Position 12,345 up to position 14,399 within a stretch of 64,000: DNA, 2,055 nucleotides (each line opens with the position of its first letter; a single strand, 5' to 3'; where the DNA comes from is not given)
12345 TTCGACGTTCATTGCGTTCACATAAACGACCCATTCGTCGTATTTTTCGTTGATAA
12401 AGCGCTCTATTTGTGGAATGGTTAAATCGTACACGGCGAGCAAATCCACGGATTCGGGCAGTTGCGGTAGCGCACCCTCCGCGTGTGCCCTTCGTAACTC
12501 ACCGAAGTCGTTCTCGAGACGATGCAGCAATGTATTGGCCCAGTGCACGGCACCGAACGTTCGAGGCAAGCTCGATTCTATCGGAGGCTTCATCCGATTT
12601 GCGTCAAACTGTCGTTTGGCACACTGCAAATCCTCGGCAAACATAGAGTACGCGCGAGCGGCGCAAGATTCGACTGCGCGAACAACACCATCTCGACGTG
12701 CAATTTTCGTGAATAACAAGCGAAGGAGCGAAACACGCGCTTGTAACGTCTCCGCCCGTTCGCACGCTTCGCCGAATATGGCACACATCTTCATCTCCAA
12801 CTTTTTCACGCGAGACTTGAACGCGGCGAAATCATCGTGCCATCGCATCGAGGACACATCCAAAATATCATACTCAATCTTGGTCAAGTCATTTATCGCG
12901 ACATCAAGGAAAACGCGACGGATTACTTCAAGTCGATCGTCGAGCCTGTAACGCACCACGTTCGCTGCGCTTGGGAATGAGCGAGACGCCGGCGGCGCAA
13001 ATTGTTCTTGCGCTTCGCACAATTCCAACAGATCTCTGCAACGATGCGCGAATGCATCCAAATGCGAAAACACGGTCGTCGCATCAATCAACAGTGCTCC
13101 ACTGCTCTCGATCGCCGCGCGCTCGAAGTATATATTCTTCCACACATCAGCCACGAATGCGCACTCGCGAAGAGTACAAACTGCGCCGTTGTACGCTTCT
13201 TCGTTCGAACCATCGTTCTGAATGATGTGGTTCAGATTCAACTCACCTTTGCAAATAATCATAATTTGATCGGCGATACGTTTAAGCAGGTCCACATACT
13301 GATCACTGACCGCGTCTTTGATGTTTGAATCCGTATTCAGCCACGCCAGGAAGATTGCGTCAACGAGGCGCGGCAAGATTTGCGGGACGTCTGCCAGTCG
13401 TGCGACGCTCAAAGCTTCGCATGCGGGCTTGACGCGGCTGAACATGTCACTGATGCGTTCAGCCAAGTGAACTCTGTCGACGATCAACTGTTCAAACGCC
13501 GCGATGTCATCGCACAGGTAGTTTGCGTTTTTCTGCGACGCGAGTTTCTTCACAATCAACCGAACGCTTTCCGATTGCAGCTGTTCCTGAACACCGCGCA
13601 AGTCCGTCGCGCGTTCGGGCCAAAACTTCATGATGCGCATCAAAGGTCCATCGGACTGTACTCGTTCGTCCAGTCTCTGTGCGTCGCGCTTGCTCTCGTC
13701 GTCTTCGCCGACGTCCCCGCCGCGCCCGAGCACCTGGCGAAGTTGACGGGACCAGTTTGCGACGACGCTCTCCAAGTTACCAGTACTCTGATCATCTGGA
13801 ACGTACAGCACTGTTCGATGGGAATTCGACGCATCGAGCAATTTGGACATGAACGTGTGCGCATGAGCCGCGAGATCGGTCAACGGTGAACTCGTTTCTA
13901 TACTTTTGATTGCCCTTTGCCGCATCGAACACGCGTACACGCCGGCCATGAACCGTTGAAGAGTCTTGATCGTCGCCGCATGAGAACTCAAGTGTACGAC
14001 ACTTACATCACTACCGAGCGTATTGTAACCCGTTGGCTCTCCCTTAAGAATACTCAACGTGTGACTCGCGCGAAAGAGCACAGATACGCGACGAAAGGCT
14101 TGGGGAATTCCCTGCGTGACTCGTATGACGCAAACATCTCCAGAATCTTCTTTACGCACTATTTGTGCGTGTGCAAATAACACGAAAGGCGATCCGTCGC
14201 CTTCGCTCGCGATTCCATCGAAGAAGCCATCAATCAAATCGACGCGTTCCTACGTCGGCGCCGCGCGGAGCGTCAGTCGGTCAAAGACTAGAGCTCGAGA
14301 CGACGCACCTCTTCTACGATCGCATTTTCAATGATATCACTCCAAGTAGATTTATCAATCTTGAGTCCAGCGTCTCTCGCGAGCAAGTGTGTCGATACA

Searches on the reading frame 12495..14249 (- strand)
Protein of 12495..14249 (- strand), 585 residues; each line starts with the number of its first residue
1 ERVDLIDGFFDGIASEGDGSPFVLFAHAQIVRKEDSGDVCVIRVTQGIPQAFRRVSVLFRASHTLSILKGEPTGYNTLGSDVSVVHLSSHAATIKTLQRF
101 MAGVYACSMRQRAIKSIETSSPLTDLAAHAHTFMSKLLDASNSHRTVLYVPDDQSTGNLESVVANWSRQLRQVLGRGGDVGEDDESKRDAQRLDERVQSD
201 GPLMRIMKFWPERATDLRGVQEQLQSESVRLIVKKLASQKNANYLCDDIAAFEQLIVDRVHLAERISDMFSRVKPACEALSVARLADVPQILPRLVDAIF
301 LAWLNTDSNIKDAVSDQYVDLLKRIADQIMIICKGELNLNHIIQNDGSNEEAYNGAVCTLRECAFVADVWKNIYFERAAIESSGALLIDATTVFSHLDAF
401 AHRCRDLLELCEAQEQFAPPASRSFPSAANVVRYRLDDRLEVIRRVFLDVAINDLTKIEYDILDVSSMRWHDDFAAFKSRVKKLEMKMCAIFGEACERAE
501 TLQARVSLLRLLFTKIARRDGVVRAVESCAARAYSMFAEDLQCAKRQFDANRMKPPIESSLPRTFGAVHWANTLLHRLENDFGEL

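Call 37: find_homologous_proteins(query=window:12495-14249:-, max_evalue=1e-20)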
Query seq(585 aa) (585 aa): 2 proteins with E <= 1e-20 among 8000 candidates.
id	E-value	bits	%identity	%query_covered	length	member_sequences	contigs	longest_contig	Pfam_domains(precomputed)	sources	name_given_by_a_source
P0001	2.1e-113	398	43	91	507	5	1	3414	PF08385.18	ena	-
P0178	8.0e-106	373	39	83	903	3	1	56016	PF08385.18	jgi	jgi:dynein heavy chain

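Call 65: find_encoding_contigs(protein=P0178, flank=3000, max_places=2)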
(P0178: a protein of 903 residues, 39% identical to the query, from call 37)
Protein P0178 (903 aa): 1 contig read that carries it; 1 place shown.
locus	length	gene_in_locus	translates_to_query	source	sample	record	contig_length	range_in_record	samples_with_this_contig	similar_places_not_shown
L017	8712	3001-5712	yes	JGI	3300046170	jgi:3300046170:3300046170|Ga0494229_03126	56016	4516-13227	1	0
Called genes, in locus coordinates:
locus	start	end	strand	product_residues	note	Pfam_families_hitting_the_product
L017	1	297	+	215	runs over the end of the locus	PF00023:Ank (faint), PF12796:Ank_2, PF13637:Ank_4 (weak)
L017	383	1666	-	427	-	-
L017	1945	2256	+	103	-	-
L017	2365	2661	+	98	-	-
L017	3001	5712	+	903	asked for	PF08385:DHC_N1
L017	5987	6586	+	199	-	-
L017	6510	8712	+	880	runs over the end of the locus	PF08393:DHC_N2, PF12774:AAA_6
